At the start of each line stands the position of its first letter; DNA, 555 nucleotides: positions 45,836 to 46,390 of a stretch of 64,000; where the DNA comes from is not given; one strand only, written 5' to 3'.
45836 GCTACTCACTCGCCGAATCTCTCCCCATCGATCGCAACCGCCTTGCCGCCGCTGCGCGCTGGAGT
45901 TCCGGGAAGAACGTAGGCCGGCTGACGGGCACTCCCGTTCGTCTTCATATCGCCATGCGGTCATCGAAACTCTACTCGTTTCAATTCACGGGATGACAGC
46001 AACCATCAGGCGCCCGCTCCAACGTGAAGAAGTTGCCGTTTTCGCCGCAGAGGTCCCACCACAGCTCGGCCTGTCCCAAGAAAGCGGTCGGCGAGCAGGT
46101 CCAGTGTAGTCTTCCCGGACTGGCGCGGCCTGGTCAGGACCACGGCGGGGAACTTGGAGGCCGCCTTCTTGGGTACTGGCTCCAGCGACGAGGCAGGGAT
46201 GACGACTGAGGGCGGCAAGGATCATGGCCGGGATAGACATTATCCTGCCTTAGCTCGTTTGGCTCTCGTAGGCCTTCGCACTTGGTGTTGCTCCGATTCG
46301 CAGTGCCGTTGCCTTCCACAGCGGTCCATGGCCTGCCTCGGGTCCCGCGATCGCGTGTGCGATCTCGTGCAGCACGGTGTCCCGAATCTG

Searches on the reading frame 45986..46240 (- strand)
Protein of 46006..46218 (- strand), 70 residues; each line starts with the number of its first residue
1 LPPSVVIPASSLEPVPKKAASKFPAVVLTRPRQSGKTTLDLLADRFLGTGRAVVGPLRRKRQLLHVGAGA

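Call 6: search_protein_families(library=pfam, max_evalue=0.01, proteins=[window:46006-46218:-, window:45986-46240:-])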
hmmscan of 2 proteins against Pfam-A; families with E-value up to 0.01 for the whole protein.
window:46006-46218:- (70 aa): 0 families

window:45986-46240:- (84 aa): 0 families

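Call 9: search_protein_families(library=padloc, max_evalue=0.01, proteins=[window:46006-46218:-])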
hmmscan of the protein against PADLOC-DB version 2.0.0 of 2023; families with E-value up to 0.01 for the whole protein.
window:46006-46218:- (70 aa): 1 family
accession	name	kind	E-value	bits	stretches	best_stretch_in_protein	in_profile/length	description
PDLC04790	PDC-S01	-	0.00022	18.1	1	12-39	16-43/422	-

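Call 10: search_protein_families(library=ncbifam, max_evalue=0.01, proteins=[window:46006-46218:-])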
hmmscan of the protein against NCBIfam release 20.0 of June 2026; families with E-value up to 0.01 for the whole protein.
window:46006-46218:- (70 aa): 0 families
